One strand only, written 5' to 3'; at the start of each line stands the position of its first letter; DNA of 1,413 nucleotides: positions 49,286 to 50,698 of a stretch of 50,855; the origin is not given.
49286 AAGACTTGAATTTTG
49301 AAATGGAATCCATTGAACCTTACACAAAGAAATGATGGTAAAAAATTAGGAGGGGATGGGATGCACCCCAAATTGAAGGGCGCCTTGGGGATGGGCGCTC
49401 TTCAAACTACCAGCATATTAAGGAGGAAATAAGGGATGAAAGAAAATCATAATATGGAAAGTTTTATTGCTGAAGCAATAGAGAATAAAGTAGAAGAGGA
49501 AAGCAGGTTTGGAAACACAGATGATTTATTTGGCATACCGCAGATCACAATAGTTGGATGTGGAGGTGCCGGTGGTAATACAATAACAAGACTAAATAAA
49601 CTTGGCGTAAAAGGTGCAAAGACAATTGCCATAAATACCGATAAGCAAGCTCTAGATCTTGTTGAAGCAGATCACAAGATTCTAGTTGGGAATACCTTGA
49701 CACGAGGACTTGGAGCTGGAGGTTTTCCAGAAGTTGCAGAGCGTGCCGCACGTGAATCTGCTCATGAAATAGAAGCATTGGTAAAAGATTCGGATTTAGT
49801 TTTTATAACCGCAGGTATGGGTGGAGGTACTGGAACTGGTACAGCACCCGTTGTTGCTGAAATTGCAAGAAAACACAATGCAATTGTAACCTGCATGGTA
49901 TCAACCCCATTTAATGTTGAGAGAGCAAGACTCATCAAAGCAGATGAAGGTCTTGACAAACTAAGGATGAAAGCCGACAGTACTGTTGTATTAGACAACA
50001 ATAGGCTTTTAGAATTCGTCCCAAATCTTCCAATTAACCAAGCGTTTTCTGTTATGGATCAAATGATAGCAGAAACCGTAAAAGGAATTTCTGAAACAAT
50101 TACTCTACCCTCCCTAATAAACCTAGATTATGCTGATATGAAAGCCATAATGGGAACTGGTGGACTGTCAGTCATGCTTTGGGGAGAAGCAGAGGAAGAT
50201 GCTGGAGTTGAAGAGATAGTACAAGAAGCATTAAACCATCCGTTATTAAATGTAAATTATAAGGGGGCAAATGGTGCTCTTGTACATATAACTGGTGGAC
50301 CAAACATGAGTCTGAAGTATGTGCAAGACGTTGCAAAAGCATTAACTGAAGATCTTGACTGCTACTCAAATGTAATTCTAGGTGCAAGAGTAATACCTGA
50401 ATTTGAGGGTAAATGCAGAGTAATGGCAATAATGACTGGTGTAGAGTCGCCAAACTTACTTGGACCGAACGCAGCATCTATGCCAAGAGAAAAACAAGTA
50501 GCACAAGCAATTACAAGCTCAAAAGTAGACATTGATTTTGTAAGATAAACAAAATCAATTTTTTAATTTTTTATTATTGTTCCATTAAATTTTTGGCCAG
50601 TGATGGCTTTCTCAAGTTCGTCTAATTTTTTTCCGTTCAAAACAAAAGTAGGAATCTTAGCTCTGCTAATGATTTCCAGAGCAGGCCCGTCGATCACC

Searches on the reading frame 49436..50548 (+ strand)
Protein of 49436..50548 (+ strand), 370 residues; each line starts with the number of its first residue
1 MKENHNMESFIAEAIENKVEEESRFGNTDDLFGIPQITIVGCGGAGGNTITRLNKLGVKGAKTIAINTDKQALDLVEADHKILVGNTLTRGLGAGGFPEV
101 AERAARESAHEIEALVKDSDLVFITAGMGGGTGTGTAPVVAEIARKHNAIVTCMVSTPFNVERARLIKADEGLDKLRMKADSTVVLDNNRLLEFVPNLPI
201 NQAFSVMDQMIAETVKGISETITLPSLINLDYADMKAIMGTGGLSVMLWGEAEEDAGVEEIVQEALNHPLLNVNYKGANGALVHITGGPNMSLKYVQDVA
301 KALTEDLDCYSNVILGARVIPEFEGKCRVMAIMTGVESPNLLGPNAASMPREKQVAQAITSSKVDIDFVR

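Call 30: search_protein_families(library=pfam, proteins=[window:49436-50548:+], max_evalue=0.00001)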
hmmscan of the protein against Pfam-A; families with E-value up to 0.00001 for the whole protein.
window:49436-50548:+ (370 aa): 2 families
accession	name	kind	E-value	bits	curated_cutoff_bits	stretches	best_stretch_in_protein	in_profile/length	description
PF00091.31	Tubulin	-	7.2e-42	144.3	33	1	36-195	1-189/190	Tubulin/FtsZ family, GTPase domain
PF12327.13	FtsZ_C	-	1.3e-25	89.9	27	1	243-337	1-95/95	FtsZ family, C-terminal domain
